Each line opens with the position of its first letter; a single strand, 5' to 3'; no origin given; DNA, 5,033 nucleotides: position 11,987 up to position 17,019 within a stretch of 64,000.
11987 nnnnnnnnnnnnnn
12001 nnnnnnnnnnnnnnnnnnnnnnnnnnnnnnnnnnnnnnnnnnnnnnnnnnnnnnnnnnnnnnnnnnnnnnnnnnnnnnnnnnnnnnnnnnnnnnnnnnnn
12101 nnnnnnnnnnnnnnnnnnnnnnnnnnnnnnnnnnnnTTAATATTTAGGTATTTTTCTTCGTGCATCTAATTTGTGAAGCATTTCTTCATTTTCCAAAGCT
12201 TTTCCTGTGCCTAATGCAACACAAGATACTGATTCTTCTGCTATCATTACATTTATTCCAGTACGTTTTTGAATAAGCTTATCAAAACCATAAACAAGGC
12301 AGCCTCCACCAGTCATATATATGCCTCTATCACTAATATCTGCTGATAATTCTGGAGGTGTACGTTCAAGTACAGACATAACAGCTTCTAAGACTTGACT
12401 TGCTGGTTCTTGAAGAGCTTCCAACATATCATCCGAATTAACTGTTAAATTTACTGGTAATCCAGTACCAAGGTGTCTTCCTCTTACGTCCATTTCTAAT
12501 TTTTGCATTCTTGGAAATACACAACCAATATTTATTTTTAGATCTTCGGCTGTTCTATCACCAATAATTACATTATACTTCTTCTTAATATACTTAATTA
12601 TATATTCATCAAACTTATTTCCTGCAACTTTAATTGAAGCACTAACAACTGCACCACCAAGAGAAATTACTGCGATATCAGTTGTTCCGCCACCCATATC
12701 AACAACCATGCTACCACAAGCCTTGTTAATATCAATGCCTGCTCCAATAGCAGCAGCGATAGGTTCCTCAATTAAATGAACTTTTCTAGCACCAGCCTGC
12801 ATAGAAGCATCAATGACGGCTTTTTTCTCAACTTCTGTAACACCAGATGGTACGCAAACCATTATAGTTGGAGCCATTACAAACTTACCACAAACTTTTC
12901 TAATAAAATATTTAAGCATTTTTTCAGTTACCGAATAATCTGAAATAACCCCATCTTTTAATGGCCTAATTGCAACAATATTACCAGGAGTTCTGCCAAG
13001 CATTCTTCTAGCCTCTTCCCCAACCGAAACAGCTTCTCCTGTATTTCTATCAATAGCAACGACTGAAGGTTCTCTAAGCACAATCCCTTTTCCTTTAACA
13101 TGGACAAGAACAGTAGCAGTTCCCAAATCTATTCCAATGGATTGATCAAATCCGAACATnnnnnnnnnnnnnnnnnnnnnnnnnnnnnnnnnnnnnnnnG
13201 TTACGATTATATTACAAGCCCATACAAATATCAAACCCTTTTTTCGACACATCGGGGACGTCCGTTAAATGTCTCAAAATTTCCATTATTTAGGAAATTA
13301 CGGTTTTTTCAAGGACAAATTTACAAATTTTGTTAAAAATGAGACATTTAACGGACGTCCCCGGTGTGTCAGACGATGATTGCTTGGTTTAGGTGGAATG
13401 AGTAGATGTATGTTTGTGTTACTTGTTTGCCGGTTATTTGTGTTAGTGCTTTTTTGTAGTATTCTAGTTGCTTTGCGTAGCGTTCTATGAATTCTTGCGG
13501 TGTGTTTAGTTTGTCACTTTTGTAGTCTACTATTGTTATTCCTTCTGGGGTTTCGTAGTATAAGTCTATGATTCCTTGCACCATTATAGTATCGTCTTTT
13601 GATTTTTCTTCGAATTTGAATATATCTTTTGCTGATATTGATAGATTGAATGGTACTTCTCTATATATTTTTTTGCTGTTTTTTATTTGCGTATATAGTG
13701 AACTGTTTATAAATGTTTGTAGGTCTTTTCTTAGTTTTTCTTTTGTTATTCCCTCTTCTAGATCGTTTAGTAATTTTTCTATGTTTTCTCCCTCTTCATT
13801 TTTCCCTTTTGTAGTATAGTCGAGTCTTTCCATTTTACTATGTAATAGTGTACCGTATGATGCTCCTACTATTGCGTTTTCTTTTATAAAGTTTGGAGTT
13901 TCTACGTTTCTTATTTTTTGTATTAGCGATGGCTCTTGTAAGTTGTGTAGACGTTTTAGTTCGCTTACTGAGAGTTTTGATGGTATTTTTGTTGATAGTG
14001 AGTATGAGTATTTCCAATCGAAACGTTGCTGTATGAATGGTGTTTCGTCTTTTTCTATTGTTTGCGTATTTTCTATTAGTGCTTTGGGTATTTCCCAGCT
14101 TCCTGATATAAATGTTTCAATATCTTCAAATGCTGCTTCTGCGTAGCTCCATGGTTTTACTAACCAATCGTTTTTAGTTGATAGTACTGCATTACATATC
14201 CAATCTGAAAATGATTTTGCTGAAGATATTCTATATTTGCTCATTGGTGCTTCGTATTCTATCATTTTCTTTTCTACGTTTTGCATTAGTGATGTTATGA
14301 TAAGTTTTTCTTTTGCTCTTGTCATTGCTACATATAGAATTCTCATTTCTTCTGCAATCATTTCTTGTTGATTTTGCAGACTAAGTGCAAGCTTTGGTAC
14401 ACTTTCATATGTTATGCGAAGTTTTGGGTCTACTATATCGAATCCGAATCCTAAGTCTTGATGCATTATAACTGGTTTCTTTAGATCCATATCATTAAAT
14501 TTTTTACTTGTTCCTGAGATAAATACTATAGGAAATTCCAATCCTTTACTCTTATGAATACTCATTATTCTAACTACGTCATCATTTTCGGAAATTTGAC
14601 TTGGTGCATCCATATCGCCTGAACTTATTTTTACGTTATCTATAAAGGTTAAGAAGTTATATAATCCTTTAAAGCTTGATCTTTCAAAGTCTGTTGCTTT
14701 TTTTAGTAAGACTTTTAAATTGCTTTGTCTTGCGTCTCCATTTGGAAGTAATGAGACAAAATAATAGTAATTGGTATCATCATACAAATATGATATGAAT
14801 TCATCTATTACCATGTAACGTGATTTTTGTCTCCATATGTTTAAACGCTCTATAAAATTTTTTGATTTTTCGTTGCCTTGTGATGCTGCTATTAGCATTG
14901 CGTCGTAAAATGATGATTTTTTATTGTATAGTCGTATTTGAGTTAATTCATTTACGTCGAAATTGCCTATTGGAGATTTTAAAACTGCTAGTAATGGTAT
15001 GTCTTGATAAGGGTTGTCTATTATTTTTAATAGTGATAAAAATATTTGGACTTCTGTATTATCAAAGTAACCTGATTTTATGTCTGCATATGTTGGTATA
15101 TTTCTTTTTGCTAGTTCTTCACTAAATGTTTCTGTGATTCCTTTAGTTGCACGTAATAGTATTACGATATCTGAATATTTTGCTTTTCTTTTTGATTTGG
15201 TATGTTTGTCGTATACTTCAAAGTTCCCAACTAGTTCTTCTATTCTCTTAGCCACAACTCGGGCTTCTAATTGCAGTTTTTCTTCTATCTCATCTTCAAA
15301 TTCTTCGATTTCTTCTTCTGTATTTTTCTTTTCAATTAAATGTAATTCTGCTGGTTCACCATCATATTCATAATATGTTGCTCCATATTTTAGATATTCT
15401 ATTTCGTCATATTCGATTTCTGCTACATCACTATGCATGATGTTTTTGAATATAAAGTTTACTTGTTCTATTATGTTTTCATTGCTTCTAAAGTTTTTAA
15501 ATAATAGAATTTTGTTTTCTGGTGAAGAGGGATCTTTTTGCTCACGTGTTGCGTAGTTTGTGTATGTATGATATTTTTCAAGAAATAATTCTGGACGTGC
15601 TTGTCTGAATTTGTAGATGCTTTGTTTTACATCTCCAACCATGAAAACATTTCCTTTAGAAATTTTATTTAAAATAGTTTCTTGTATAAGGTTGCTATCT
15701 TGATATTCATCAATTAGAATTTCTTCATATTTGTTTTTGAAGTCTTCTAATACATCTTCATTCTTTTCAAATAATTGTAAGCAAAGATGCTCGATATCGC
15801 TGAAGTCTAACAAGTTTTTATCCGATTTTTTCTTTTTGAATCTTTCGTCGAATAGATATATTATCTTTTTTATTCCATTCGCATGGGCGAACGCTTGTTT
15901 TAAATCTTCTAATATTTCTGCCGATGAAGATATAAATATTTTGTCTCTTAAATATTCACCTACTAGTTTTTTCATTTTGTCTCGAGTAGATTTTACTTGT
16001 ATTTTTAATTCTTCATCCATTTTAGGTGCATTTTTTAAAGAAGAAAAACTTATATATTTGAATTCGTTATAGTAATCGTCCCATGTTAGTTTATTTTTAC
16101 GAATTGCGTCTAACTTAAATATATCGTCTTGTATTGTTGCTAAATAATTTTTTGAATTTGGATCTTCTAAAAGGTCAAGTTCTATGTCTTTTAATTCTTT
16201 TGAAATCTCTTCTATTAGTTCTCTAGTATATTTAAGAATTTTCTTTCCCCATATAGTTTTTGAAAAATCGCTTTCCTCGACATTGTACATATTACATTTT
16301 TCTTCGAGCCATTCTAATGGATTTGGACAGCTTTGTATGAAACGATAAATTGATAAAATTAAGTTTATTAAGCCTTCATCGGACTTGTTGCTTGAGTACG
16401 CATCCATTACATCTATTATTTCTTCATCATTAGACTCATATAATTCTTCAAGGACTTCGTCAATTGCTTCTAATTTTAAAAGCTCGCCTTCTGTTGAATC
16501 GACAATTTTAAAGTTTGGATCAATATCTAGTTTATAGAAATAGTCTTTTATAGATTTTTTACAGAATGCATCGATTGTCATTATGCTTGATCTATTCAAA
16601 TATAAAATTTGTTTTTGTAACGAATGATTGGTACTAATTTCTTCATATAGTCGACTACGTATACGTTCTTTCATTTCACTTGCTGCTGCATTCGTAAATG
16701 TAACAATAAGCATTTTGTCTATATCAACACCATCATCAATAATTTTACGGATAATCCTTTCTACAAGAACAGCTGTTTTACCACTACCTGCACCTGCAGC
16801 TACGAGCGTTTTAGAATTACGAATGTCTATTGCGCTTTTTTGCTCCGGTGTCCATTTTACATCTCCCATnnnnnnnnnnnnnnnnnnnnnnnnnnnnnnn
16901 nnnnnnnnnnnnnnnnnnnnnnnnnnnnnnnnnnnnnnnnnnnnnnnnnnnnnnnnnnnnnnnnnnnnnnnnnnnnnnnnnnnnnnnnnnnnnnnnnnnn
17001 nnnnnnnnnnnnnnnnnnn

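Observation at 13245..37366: Family of palindromic intergenic elements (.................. arms) present in three copies, two of which donate the host gene's stop codon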

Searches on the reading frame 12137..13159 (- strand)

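Call 16: search_protein_families(library=ncbifam, proteins=[window:12137-13159:-])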
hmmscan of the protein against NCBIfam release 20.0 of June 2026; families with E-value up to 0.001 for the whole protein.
window:12137-13159:- (340 aa): 18 families
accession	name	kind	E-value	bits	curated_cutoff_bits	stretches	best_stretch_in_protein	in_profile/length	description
NF010539.0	PRK13927.1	subfamily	2.1e-144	480.6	293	1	4-330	5-334/339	rod shape-determining protein MreB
TIGR00904.1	mreB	subfamily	2.3e-135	451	365.75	1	4-329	1-333/334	MreB/Mrl family cell shape determining protein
NF010540.1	PRK13929.1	exception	7.2e-115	383.6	515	1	5-328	4-330/334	rod-share determining protein MreBH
NF040964.1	MamK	subfamily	7.9e-20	71.2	400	1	8-299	3-292/335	MamK family actin-like protein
NF011660.0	PRK15080.1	equivalog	1.7e-16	60.2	182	1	67-180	64-173/277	ethanolamine utilization protein EutJ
NF053558.1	BeeR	equivalog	4.5e-16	58.8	530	1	63-299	67-307/349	BeeR family actin-like protein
TIGR02529.1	EutJ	subfamily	1.3e-15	57.6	152.1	1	67-184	31-144/239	ethanolamine utilization protein EutJ family protein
TIGR01991.1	HscA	equivalog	2.1e-15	56.3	708.55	1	59-317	93-354/600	Fe-S protein assembly chaperone HscA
TIGR01174.1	ftsA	equivalog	1.1e-14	54.3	175.85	1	113-308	161-346/371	cell division protein FtsA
NF003520.0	PRK05183.1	subfamily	3.2e-14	52.3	620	1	73-199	126-258/621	Fe-S protein assembly chaperone HscA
TIGR02350.1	prok_dnaK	equivalog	4.4e-14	51.8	822.55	1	89-196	125-236/596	molecular chaperone DnaK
NF009947.0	PRK13411.1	equivalog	3.9e-13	48.3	1002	1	100-196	137-239/662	molecular chaperone DnaK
NF009946.0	PRK13410.1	equivalog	4.9e-13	48.2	1019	1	99-195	138-239/669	molecular chaperone DnaK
NF001413.0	PRK00290.1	equivalog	7.2e-13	47.7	648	1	99-196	136-237/625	molecular chaperone DnaK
NF008673.0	PRK11678.1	equivalog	1.6e-09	37.1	331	1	116-170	177-231/450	molecular chaperone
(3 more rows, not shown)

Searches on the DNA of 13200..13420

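Call 10: search_rna_families(source=window, start=13200, end=13420, threshold=evalue, max_evalue=10)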
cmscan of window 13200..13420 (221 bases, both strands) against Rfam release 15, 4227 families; matches with E-value up to 10: 48.
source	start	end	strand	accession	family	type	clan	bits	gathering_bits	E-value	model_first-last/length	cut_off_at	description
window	13233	13382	+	RF04205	MIR2606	Gene; miRNA;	-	44.8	139.7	5.2e-06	1-165/165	no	MIR2606 microRNA precursor family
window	13248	13368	-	RF04053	mir-95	Gene; miRNA;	-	42.2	67.5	1.8e-07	1-79/79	no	mir-95 microRNA precursor family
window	13246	13370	+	RF03940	MIR9563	Gene; miRNA;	-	41.6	90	4.2e-07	1-127/127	no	MIR9563 microRNA precursor family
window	13247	13369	-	RF04205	MIR2606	Gene; miRNA;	-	41.6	139.7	2.5e-05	1-165/165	no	MIR2606 microRNA precursor family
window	13248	13368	+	RF04053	mir-95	Gene; miRNA;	-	40.9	67.5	3.8e-07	1-79/79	no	mir-95 microRNA precursor family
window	13234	13381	+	RF03955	MIR2934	Gene; miRNA;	-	40.1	100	1.5e-06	1-113/113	no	MIR2934 microRNA precursor family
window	13253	13363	-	RF04134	MIR7504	Gene; miRNA;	-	36.6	83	2.4e-05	1-124/124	no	MIR7504 microRNA precursor family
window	13252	13363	+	RF03839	MIR2599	Gene; miRNA;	-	36.3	120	1.1e-05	1-132/132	no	MIR2599 microRNA precursor family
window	13242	13373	-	RF04174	MIR4208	Gene; miRNA;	-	36.3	140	0.00028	1-191/191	no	MIR4208 microRNA precursor family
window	13251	13367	+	RF03601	MIR7993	Gene; miRNA;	-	35.8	100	2.6e-05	1-138/138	no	MIR7993 microRNA precursor family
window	13246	13370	+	RF04174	MIR4208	Gene; miRNA;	-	35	140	0.00052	16-174/191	no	MIR4208 microRNA precursor family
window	13234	13381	-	RF03955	MIR2934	Gene; miRNA;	-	34.8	100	3.2e-05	1-113/113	no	MIR2934 microRNA precursor family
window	13221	13393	+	RF04088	MIR812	Gene; miRNA;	-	33.7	80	0.012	1-205/205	no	MIR812 microRNA precursor family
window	13230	13388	+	RF01005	MIR530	Gene; miRNA;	-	33.6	85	5.9e-05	1-172/172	no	MIR530 microRNA precursor family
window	13247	13369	+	RF03670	MIR3932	Gene; miRNA;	-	33.3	150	4.3e-05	1-123/123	no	MIR3932 microRNA precursor family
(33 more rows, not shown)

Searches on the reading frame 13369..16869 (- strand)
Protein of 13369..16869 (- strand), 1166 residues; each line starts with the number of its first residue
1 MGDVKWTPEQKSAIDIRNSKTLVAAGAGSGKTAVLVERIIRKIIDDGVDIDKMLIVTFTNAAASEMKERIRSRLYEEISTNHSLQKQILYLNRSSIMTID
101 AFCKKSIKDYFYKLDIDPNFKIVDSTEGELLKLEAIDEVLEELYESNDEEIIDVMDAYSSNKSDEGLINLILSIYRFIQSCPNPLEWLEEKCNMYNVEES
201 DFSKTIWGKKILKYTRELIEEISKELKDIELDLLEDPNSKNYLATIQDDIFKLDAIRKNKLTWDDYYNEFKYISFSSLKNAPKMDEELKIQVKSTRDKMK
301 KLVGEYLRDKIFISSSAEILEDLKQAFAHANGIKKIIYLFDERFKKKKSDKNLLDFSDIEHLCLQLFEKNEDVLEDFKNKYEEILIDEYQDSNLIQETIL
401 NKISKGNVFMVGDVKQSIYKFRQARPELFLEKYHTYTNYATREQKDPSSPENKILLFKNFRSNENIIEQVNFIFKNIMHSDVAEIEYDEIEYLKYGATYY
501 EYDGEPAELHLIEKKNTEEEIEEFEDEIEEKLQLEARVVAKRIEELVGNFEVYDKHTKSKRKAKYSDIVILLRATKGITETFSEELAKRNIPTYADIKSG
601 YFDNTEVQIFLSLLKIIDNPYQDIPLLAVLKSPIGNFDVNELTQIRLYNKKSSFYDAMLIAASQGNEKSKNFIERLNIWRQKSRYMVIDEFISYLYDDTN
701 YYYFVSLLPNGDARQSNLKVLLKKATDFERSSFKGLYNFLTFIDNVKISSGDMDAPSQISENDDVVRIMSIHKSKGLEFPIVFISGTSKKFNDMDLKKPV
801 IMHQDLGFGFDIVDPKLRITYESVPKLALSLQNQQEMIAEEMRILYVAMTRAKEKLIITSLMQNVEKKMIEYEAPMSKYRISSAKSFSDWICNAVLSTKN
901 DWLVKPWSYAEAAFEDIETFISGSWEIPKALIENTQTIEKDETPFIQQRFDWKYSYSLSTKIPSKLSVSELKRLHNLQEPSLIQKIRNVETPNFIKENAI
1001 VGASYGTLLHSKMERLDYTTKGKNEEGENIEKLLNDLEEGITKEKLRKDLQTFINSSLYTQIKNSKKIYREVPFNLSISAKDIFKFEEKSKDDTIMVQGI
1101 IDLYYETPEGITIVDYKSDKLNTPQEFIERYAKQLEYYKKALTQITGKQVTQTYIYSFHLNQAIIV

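Call 16: search_protein_families(library=ncbifam, proteins=[window:13369-16869:-])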
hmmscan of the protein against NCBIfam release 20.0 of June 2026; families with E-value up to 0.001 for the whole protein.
window:13369-16869:- (1166 aa): 14 families
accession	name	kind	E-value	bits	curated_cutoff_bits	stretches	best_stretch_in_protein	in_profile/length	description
TIGR02785.1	addA_Gpos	equivalog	0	1060.8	707.65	1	5-1164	1-1232/1234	helicase-exonuclease AddAB subunit AddA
TIGR02784.1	addA_alphas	equivalog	1.2e-86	292.1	860.75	2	96-1156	112-1129/1138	double-strand break repair helicase AddA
TIGR00609.1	recB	equivalog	1.1e-73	249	696.05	2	90-1122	109-1091/1175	exodeoxyribonuclease V subunit beta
TIGR01073.1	pcrA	equivalog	9.3e-67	225.9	911.2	4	320-476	149-295/725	DNA helicase PcrA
NF008743.0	PRK11773.1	equivalog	7.6e-51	173.3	965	3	8-239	12-227/720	DNA helicase II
TIGR01074.1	rep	equivalog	1.9e-50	171.8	951.45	2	312-789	137-575/668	DNA helicase Rep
TIGR01075.1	uvrD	equivalog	8.5e-50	169.8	1144.45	3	8-242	7-225/715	DNA helicase II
NF010485.0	PRK13909.1-2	equivalog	1.5e-45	155.8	650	3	24-481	9-431/909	RecB-like helicase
NF008172.0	PRK10919.1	equivalog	9.7e-38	129.8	1168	2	313-789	139-575/673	DNA helicase Rep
NF010487.0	PRK13909.1-4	equivalog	5.4e-33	114.3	759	3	309-615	244-524/924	RecB-like helicase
NF008128.0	PRK10876.1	equivalog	3.2e-26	91.3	1697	1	341-1062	336-1002/1181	exodeoxyribonuclease V subunit beta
NF008276.0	PRK11054.1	equivalog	5.2e-25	88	543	2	9-90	200-284/684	DNA helicase IV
NF010484.0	PRK13909.1-1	equivalog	8.9e-12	43.6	1074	1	21-73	8-59/945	RecB-like helicase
NF010486.0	PRK13909.1-3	equivalog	3.6e-11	41.8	1109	2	759-860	610-710/921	RecB-like helicase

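Call 38: find_homologous_proteins(query=window:13369-16869:-, max_evalue=1e-100)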
Query window:13369-16869:- (1166 aa): 7995 proteins with E <= 1e-100 among 8000 candidates; the best 120 are listed.
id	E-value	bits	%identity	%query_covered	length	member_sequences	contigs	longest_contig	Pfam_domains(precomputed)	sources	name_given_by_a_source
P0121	0.0e+0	2556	100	100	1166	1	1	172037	PF13538.13,PF12705.14,PF01443.25,PF13361.13,PF13245.13,PF00580.28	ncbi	-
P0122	0.0e+0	2135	83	100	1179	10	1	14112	PF13538.13,PF12705.14,PF01443.25,PF13361.13,PF13245.13,PF00580.28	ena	-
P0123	0.0e+0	2109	83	100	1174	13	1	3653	PF13538.13,PF13087.13,PF12705.14,PF01443.25,PF13361.13,PF13245.13,PF00580.28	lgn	-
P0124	0.0e+0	2066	83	97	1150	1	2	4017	PF13538.13,PF12705.14,PF01443.25,PF13361.13,PF13245.13,PF00580.28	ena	-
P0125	0.0e+0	1933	76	100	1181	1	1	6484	PF13538.13,PF13087.13,PF12705.14,PF01443.25,PF13361.13,PF13245.13,PF00580.28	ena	-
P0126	0.0e+0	1932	76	100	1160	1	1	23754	PF13538.13,PF12705.14,PF01443.25,PF13361.13,PF13245.13,PF00580.28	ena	-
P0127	0.0e+0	1877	74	100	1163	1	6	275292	PF13538.13,PF13087.13,PF12705.14,PF01443.25,PF13361.13,PF13245.13,PF00580.28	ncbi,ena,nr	ncbi:MAG: helicase-exonuclease AddAB subunit AddA [Clostridia bacterium]|nr:helicase-exonuclease Add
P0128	0.0e+0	1863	74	100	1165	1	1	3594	PF13538.13,PF13087.13,PF12705.14,PF01443.25,PF13361.13,PF13245.13,PF00580.28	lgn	-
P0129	0.0e+0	1856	73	100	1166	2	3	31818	PF13538.13,PF12705.14,PF01443.25,PF13361.13,PF13245.13,PF00580.28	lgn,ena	-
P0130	0.0e+0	1838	73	100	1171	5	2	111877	PF13538.13,PF12705.14,PF01443.25,PF13361.13,PF13245.13,PF00580.28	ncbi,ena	-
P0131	0.0e+0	1776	69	100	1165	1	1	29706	PF13538.13,PF12705.14,PF01443.25,PF13361.13,PF13245.13,PF00580.28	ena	-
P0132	0.0e+0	1759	69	100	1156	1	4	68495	PF13538.13,PF12705.14,PF01443.25,PF13361.13,PF13245.13,PF00580.28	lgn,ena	-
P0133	0.0e+0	1736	69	100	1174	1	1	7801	PF13538.13,PF12705.14,PF01443.25,PF13361.13,PF13245.13,PF00580.28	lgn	-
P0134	0.0e+0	1711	66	100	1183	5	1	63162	PF13538.13,PF12705.14,PF01443.25,PF13361.13,PF13245.13,PF00580.28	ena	-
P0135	0.0e+0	1702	67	100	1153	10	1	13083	PF13538.13,PF12705.14,PF01443.25,PF13361.13,PF13245.13,PF00580.28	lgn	-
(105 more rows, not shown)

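Call 39: find_encoding_contigs(protein=P0122, flank=6000, max_places=4)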
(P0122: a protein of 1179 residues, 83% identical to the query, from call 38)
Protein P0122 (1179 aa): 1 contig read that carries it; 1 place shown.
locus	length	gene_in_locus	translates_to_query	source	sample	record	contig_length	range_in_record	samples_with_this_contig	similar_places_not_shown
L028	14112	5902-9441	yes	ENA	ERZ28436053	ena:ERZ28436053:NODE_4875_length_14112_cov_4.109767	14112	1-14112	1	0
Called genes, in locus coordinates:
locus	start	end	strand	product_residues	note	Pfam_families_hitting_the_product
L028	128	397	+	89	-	-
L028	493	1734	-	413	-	-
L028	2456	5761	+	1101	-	PF21445:ADDB_N, PF12705:PDDEXK_1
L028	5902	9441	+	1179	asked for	PF00580:UvrD-helicase, PF01443:Viral_helicase1 (faint), PF13245:AAA_19, PF13361:UvrD_C, PF13538:UvrD_C_2 (faint), PF12705:PDDEXK_1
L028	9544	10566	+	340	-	PF06723:MreB_Mbl, PF00022:Actin, PF00012:HSP70, PF14450:FtsA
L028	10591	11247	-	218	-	PF04294:VanW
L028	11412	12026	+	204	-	PF00857:Isochorismatase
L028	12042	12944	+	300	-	PF01555:N6_N4_Mtase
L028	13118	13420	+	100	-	-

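Call 40: find_encoding_contigs(protein=P0130, flank=6000, max_places=4)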
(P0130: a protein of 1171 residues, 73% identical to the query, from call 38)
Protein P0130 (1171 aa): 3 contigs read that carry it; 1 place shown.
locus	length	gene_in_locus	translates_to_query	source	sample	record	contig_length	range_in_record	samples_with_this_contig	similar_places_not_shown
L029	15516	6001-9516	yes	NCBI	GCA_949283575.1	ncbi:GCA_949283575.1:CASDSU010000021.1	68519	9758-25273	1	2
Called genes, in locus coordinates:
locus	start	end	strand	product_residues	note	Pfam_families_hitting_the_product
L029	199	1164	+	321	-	PF26125:AcrVA2-like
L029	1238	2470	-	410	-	-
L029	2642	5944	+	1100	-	PF21445:ADDB_N, PF12705:PDDEXK_1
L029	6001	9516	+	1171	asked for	PF00580:UvrD-helicase, PF01443:Viral_helicase1 (faint), PF13245:AAA_19, PF13361:UvrD_C, PF13538:UvrD_C_2 (faint), PF12705:PDDEXK_1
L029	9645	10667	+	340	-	PF06723:MreB_Mbl, PF00022:Actin, PF00012:HSP70, PF14450:FtsA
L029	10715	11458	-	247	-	PF04294:VanW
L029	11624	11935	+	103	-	-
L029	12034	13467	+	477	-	PF17767:NAPRTase_N, PF04095:NAPRTase (weak), PF17956:NAPRTase_C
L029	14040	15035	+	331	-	PF02899:Phage_int_SAM_1 (faint), PF00589:Phage_integrase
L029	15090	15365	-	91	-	PF01476:LysM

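Call 80: search_protein_families(library=pfam, proteins=[L028:2003-2242:+], max_evalue=0.01)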
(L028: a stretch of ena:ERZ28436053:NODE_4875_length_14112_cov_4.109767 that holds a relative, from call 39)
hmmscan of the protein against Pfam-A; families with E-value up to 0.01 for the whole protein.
L028:2003-2242:+ (79 aa): 0 families

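Call 89: find_encoding_contigs(protein=P0127, flank=10000, max_places=3)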
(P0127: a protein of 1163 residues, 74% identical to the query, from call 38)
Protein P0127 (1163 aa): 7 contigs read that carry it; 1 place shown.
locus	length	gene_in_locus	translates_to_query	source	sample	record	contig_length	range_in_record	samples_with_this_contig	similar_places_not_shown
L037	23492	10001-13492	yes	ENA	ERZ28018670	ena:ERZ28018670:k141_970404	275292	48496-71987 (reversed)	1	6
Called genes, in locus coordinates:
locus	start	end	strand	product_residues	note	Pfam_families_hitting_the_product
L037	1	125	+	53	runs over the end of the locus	-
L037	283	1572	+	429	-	PF00079:Serpin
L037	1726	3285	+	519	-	PF14262:Cthe_2159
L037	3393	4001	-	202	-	-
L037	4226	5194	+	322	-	PF26125:AcrVA2-like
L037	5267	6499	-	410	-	-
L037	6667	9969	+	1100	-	PF21445:ADDB_N, PF12705:PDDEXK_1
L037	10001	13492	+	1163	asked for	PF00580:UvrD-helicase, PF01443:Viral_helicase1 (faint), PF13087:AAA_12 (faint), PF13245:AAA_19, PF13361:UvrD_C, PF13538:UvrD_C_2 (faint), PF12705:PDDEXK_1 (weak)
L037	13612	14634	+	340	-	PF06723:MreB_Mbl, PF00022:Actin, PF00012:HSP70, PF14450:FtsA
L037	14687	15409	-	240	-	PF04294:VanW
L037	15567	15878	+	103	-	-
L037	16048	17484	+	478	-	PF17767:NAPRTase_N, PF04095:NAPRTase (weak), PF17956:NAPRTase_C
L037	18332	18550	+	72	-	PF04070:DUF378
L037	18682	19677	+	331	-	PF02899:Phage_int_SAM_1 (faint), PF00589:Phage_integrase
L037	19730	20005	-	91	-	PF01476:LysM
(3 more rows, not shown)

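Call 90: find_encoding_contigs(protein=P0126, flank=10000, max_places=2)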
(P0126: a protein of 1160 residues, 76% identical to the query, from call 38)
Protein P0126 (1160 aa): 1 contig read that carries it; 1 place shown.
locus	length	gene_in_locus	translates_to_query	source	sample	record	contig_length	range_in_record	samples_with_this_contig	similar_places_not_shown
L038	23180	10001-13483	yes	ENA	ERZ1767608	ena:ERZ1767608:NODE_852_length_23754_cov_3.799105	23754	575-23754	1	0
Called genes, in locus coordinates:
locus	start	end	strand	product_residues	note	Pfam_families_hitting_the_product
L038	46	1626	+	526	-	PF14262:Cthe_2159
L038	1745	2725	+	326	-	PF26125:AcrVA2-like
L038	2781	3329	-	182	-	PF00156:Pribosyltran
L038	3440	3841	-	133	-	-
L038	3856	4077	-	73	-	-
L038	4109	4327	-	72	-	-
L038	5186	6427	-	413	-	-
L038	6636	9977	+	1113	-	PF21445:ADDB_N, PF27467:AddB_5th (faint), PF12705:PDDEXK_1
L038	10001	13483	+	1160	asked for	PF00580:UvrD-helicase, PF01443:Viral_helicase1 (faint), PF13245:AAA_19, PF13361:UvrD_C, PF13538:UvrD_C_2 (weak), PF12705:PDDEXK_1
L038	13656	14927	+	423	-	PF01018:GTP1_OBG, PF03193:RsgA_GTPase (faint), PF02421:FeoB_N, PF01926:MMR_HSR1, PF09269:DUF1967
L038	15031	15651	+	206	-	PF01554:MatE (weak), PF03023:MurJ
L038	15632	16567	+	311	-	PF03023:MurJ, PF13440:Polysacc_synt_3, PF01554:MatE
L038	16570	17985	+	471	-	PF04932:Wzy_C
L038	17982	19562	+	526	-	PF13439:Glyco_transf_4, PF13579:Glyco_trans_4_4, PF13477:Glyco_trans_4_2, PF00534:Glycos_transf_1, PF13692:Glyco_trans_1_4, PF14221:DUF4330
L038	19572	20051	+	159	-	PF14221:DUF4330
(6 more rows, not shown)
